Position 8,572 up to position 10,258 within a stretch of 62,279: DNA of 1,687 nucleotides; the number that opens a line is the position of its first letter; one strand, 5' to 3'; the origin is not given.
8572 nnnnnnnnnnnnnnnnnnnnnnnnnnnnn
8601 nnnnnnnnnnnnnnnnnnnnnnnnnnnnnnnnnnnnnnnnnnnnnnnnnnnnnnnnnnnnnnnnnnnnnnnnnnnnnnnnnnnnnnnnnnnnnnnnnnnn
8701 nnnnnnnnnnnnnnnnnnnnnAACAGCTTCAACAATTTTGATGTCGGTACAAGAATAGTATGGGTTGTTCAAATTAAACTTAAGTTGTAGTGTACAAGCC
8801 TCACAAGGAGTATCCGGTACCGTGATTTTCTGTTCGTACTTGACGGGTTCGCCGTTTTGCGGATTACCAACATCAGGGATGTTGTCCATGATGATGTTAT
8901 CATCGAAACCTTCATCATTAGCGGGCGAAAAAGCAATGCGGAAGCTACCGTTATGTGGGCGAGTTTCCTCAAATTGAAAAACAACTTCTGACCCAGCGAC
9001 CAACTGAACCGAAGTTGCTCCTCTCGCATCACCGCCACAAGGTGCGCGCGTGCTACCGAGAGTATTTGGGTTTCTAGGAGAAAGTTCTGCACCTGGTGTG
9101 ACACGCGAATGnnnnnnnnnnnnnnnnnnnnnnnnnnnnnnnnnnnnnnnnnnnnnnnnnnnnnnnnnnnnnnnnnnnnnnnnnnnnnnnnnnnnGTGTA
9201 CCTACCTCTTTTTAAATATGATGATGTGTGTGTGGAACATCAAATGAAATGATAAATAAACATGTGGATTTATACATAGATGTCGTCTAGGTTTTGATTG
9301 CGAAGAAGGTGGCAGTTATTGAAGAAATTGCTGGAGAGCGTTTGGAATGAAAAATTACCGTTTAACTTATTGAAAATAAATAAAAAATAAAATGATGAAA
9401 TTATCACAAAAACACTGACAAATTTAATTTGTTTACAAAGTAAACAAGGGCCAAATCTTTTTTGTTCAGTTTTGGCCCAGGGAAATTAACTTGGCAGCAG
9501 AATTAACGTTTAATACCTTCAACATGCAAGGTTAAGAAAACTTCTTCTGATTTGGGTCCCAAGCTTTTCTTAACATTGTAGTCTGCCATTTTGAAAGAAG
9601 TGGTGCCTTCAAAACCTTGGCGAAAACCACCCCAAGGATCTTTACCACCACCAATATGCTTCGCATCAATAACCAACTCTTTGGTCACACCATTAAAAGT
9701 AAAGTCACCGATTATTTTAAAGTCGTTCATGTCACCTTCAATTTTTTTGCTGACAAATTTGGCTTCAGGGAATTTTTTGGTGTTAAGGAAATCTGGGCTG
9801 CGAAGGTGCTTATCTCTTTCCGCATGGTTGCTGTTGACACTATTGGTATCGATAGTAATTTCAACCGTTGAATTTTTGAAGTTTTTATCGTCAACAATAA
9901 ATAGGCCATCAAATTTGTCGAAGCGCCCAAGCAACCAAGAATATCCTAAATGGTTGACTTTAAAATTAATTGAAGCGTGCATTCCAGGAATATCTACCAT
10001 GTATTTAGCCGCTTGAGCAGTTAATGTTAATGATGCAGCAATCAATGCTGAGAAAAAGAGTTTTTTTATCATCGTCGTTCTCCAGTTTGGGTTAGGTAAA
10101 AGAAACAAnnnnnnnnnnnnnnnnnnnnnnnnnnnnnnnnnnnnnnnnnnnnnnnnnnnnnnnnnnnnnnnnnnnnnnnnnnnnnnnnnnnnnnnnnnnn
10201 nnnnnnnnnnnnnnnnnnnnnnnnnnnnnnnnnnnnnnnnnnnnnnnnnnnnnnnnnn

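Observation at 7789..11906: Two paralogous secreted 'His-1' (histidine-brace/LPMO-like) proteins bracket a cytochrome b561-YceI pair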

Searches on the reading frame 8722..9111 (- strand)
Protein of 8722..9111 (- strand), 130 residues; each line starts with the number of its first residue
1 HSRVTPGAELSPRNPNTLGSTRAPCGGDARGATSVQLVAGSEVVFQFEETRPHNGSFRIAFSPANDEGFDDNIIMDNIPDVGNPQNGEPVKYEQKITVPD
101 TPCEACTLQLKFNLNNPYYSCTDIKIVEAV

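Call 80: predict_structure(alignment_id=A6)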
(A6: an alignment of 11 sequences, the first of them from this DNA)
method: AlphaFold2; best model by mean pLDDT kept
length: 130 residues; sequences in the alignment: 11
mean_pLDDT: 90.1   pTM: 0.85
mean pLDDT of the five models: 90.1, 89.1, 89.0, 88.4, 86.5
residues with pLDDT >= 90: 79; 70-90: 50; 50-70: 1; < 50: 0
segments of 3 or more residues with pLDDT < 50: none
pLDDT, mean of each block of 10 residues (from residue 1): 89 88 88 90 94 90 88 93 81 94 93 91 92
secondary structure, 60 per line:
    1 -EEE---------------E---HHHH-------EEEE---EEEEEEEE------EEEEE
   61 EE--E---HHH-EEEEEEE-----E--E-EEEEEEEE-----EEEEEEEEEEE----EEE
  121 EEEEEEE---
elements in order: E2-4 H24-27 E35-38 E42-49 E56-62 E73-79 E90-97 E103-113 E118-127

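Call 82: fold_search(model_id=the predicted structure, library=pdb)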
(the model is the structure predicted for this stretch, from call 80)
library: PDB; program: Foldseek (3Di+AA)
matches with E <= 10: 1806; with E <= 0.001: 9
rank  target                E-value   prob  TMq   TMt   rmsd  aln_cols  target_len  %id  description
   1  5msz                  2.8e-04  1.00  0.52  0.36   4.9       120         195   19  Lytic Polysaccharide Monooxygenase AA15 from Thermobia domestica in the Cu(I) State (released 2018-02-28)
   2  6oy4_A                3.3e-04  1.00  0.42  0.44   7.6       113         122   16  Crystal structure of complex between recombinant Der p 2.0103 and Fab fragment of 7A1 (released 2019-08-28)
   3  9hdg                  3.6e-04  1.00  0.57  0.40   6.3       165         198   15  The structure of the catalytic domain of AfAA11B from the filamentous fungus Aspergillus fumigatus (released 2025-07-09)
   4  7okr                  4.3e-04  1.00  0.48  0.35   5.3       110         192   18  Catalytic domain from the Aliivibrio salmonicida lytic polysaccharide monooxygenase AsLPMO10B (released 2022-06-01)
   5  5ftz                  4.3e-04  1.00  0.49  0.39   6.8       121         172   14  AA10 lytic polysaccharide monooxygenase (LPMO) from Streptomyces lividans (released 2016-04-27)
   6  9exj                  4.5e-04  1.00  0.57  0.41   6.3       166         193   15  Crystal structure of Aspergillus fumigatus AA11 Lytic Polysaccharide Monooxygenase (AfAA11B) in complex with Cu(II) (released 2025-04-23)
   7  6h1z_A                4.8e-04  1.00  0.41  0.25   7.0       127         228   20  AFGH61B WILD-TYPE (released 2018-08-22)
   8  2bem_A                6.6e-04  1.00  0.49  0.39   4.6       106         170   13  Crystal structure of the Serratia marcescens chitin-binding protein CBP21 (released 2004-12-08)
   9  7vfc                  7.4e-04  1.00  0.45  0.27   6.9       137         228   17  Crystal structure of cPMO2 (released 2022-09-14)
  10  2ben_A                1.1e-03  1.00  0.48  0.38   6.5       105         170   14  Crystal structure of the Serratia marcescens chitin-binding protein CBP21 Y54A mutant. (released 2004-12-08)
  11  3eii_A                1.1e-03  1.00  0.58  0.39   6.9       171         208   11  Zinc-bound glycoside hydrolase 61 E from Thielavia terrestris (released 2009-10-27)
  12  6ndq_B                1.7e-03  1.00  0.49  0.36   4.4       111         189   13  Crystal structure of a LPMO from Kitasatospora papulosa (released 2019-12-18)
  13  1ktj_A                2.0e-03  1.00  0.44  0.44   6.4       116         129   14  X-ray Structure Of Der P 2, The Major House Dust Mite Allergen (released 2002-05-15)
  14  4oy7_A                2.1e-03  1.00  0.52  0.37   3.9       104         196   16  Structure of cellulose active LPMO CelS2 (ScLPMO10C) in complex with Copper. (released 2014-05-28)
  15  3uam_F                2.2e-03  1.00  0.46  0.33  10.0       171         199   10  Crystal structure of a chitin binding domain from Burkholderia pseudomallei (released 2011-11-02)
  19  4oy7_E                2.9e-03  1.00  0.54  0.38   3.9       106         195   16  Structure of cellulose active LPMO CelS2 (ScLPMO10C) in complex with Copper. (released 2014-05-28)
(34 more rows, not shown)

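Call 83: search_solved_structures(query=A6, max_evalue=10, show_alignments=0)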
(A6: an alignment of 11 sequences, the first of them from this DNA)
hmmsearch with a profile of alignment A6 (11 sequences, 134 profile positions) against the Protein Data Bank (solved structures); distinct sequences matched with E-value up to 10: 14.
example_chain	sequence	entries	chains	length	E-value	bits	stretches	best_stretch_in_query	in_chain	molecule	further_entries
5msz_A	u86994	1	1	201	1.7e-07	34.3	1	16-131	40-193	Thermobia domestica domestica AA15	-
4oy7_A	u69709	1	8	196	8.2e-05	25.6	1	27-129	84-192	Putative secreted cellulose binding protein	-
4opb_A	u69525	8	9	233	0.004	20.1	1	20-57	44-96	Predicted protein | AoAA13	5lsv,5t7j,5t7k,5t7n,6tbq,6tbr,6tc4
7okr_AAA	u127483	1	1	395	0.027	17.4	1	24-129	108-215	Chitinase B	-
7zjb_B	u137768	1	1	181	0.043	16.8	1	27-129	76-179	Putative secreted cellulose-binding protein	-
5cra_A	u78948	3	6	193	0.32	13.9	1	3-58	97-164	SdeA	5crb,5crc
8efw_B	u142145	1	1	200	0.34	13.9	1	3-58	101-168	SdeA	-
4b5q_A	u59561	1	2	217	0.47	13.4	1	27-66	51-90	GLYCOSIDE HYDROLASE FAMILY 61 PROTEIN D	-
4ato_A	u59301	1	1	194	0.78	12.7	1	55-103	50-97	TOXN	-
1b35_C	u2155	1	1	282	0.92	12.5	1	23-63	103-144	PROTEIN (CRICKET PARALYSIS VIRUS, VP3)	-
6jck_A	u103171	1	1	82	1.3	12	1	34-88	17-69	Axin-1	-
11pb_C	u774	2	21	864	1.3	12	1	25-75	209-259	Virion structural protein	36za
2d5g_A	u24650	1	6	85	1.4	11.9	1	34-84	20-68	Axin-1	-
1wsp_A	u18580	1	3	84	1.8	11.6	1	34-84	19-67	Axin 1 protein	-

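Call 84: search_solved_structures(query=A6, max_evalue=0.0001, show_alignments=2)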
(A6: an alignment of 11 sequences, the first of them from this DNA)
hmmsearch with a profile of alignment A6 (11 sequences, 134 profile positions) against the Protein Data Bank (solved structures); distinct sequences matched with E-value up to 0.0001: 2.
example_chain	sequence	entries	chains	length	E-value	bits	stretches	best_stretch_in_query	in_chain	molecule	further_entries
5msz_A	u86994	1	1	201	1.7e-07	34.3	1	16-131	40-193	Thermobia domestica domestica AA15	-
4oy7_A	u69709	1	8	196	8.2e-05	25.6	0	27-129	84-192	Putative secreted cellulose binding protein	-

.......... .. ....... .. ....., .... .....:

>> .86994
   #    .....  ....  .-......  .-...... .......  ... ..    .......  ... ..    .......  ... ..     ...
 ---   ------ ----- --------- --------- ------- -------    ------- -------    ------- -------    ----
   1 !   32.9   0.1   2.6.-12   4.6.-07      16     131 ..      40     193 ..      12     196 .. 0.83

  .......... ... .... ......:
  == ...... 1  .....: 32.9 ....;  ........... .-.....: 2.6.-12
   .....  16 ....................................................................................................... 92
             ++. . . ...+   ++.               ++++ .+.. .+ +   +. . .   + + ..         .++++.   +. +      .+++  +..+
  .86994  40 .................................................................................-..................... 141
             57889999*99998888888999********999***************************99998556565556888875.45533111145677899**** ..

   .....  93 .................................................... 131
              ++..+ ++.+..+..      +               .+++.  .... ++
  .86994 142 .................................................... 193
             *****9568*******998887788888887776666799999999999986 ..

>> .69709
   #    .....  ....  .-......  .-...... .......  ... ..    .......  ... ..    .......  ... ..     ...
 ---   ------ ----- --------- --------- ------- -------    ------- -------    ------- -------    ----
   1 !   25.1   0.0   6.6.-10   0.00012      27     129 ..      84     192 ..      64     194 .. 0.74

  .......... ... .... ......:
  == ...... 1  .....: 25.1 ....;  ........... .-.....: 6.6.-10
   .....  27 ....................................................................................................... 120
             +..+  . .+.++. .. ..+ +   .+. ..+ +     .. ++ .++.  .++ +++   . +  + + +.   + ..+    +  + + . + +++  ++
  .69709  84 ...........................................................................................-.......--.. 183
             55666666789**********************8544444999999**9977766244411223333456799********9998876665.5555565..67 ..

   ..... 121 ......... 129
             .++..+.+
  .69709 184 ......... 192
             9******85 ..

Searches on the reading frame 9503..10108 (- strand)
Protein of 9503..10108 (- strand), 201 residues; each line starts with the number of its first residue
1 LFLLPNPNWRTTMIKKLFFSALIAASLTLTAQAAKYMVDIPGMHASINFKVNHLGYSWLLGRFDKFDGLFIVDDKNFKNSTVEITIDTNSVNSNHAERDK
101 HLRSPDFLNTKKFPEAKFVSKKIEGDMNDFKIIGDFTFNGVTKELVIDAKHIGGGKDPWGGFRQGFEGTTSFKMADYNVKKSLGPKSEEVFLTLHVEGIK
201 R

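Call 3: search_protein_families(library=pfam, proteins=[window:9503-10108:-], max_evalue=1)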
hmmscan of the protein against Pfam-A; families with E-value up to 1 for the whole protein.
window:9503-10108:- (201 aa): 1 family
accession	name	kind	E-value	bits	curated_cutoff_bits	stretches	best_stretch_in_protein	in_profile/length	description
PF04264.18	YceI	-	1.1e-39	136.6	23.7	1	43-197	6-149/150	YceI-like domain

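Call 4: search_protein_families(library=ncbifam, proteins=[window:9503-10108:-], max_evalue=1)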
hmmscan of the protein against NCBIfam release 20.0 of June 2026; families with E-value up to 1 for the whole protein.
window:9503-10108:- (201 aa): 2 families
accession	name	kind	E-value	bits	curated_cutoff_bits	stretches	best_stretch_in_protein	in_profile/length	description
NF002994.0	PRK03757.1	equivalog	7.6e-78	260.6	232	1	15-200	2-190/191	YceI family protein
TIGR04290.1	meth_Rta_06860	hypoth_equivalog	0.014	14.9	300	1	71-132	137-198/226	TIGR04290 family methyltransferase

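Call 42: find_homologous_proteins(query=window:9503-10072:-, max_evalue=1e-30)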
Query window:9503-10072:- (189 aa): 7771 proteins with E <= 1e-30 among 8000 candidates; the best 120 are listed.
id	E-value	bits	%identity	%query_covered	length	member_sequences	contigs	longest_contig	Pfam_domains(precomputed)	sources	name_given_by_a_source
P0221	1.1e-120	418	99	99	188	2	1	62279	PF04264.19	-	-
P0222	2.8e-72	260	65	99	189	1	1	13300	PF04264.19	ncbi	-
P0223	1.9e-70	254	58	96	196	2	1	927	PF04264.19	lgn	-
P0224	3.3e-70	254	62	99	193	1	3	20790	PF04264.19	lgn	-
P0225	5.2e-70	253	58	96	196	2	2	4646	PF04264.19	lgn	-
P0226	5.5e-70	253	59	99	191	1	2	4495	PF04264.19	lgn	-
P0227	9.0e-70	252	60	99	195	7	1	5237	PF04264.19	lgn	-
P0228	1.5e-69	251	61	95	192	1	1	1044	PF04264.19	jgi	jgi:polyisoprenoid-binding protein YceI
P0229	2.5e-69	251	58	96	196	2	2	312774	PF04264.19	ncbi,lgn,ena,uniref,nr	ncbi:MAG: YceI family protein [Thiomicrorhabdus chilensis]|uniref:YceI family protein n=1 Tax=Thiomi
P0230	5.5e-69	250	59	100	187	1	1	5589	PF04264.19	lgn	-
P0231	7.6e-69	249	63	99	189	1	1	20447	PF04264.19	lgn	-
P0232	1.9e-68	248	59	99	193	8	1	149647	PF04264.19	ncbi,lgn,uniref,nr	ncbi:YceI family protein [Thiomicrospira microaerophila]|uniref:YceI family protein n=1 Tax=Thiomicr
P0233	1.9e-68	248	60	98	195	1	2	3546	PF04264.19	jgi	-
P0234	2.0e-68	248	61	94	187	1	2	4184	PF04264.19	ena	-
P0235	7.4e-68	246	61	95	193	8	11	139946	PF04264.19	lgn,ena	-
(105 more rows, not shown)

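Call 44: find_encoding_contigs(protein=P0222, flank=6000, max_places=3)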
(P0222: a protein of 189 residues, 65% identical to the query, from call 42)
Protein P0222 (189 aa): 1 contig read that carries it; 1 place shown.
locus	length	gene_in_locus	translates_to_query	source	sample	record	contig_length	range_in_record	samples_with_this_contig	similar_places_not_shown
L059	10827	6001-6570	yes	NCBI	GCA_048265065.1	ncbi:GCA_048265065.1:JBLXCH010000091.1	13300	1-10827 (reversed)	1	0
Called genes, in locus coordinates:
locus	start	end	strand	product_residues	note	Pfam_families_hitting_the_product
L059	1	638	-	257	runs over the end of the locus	PF13852:DUF4197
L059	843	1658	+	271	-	PF00126:HTH_1, PF03459:TOBE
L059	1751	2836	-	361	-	PF00005:ABC_tran, PF02463:SMC_N (faint), PF13304:AAA_21 (faint), PF03459:TOBE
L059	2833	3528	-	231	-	PF00528:BPD_transp_1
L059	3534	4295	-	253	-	PF13531:SBP_bac_11, PF01547:SBP_bac_1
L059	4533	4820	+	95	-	-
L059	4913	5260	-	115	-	PF01042:Ribonuc_L-PSP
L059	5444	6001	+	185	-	PF01292:Ni_hydr_CYTB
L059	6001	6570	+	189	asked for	PF04264:YceI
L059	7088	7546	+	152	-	-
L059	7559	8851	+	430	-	-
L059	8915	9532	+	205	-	-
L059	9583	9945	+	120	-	PF03259:Robl_LC7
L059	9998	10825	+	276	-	?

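Call 45: find_encoding_contigs(protein=P0231, flank=6000, max_places=3)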
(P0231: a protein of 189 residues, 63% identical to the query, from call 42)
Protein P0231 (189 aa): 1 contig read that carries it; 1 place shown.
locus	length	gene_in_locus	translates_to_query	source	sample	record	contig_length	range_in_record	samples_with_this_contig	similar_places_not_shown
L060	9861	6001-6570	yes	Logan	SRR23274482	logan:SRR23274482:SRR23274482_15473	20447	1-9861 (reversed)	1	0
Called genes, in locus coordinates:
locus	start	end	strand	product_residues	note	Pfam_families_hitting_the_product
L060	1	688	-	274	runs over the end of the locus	PF05552:MS_channel_1st_1 (weak), PF21088:MS_channel_1st (weak), PF00924:MS_channel_2nd, PF21082:MS_channel_3rd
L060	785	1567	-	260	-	PF13852:DUF4197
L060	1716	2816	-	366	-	PF02463:SMC_N (faint), PF13476:AAA_23 (weak), PF00005:ABC_tran, PF13304:AAA_21 (faint), PF03459:TOBE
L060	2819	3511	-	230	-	PF00528:BPD_transp_1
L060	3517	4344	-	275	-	PF13531:SBP_bac_11, PF01547:SBP_bac_1 (weak)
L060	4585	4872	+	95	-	-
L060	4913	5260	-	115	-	PF01042:Ribonuc_L-PSP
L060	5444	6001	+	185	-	PF01292:Ni_hydr_CYTB, PF14358:DUF4405 (weak)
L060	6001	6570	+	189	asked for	PF04264:YceI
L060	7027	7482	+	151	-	-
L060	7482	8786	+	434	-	-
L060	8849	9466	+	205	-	-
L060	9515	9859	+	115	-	?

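Call 46: find_encoding_contigs(protein=P0224, flank=6000, max_places=3)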
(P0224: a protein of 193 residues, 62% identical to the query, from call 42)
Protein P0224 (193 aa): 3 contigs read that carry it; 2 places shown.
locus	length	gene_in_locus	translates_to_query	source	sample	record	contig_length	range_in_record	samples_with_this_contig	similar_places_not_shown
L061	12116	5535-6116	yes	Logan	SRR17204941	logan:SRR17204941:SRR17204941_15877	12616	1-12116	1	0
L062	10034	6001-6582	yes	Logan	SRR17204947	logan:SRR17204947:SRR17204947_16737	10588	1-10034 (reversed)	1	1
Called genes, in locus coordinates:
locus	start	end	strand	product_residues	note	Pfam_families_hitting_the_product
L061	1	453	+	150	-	?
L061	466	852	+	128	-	PF01042:Ribonuc_L-PSP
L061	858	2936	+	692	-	PF17191:RecG_wedge, PF01336:tRNA_anti-codon, PF07517:SecA_DEAD (weak), PF22590:Cas3-like_C_2 (faint), PF00270:DEAD, PF04851:ResIII, PF00271:Helicase_C, PF19833:RecG_dom3_C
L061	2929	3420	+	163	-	PF04345:Chor_lyase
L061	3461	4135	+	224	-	PF00149:Metallophos, PF12850:Metallophos_2 (weak)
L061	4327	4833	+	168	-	PF00578:AhpC-TSA, PF08534:Redoxin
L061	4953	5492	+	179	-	PF01292:Ni_hydr_CYTB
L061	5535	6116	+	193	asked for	PF04264:YceI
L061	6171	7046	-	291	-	PF01040:UbiA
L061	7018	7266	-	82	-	-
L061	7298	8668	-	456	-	PF00483:NTP_transferase, PF01128:IspD, PF12804:NTP_transf_3, PF25084:LbH_EIF2B, PF25087:GMPPB_C, PF00132:Hexapep, PF14602:Hexapep_2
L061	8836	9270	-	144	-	PF02823:ATP-synt_DE_N, PF00401:ATP-synt_DE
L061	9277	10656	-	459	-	PF02874:ATP-synt_ab_N, PF00006:ATP-synt_ab, PF22919:ATP-synt_VA_C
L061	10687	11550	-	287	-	PF00231:ATP-synt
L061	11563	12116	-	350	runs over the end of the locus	?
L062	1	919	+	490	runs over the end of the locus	?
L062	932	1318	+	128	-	PF01042:Ribonuc_L-PSP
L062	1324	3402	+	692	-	PF17191:RecG_wedge, PF01336:tRNA_anti-codon, PF07517:SecA_DEAD (weak), PF00270:DEAD, PF04851:ResIII, PF00271:Helicase_C, PF19833:RecG_dom3_C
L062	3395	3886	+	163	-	PF04345:Chor_lyase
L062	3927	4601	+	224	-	PF00149:Metallophos, PF12850:Metallophos_2 (weak)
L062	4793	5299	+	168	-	PF00578:AhpC-TSA, PF08534:Redoxin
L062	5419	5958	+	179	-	PF01292:Ni_hydr_CYTB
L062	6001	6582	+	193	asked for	PF04264:YceI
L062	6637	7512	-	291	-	PF01040:UbiA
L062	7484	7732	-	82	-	-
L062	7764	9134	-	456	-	PF00483:NTP_transferase, PF01128:IspD, PF12804:NTP_transf_3, PF25084:LbH_EIF2B, PF25087:GMPPB_C, PF00132:Hexapep, PF14602:Hexapep_2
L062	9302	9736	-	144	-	PF02823:ATP-synt_DE_N, PF00401:ATP-synt_DE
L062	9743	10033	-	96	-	?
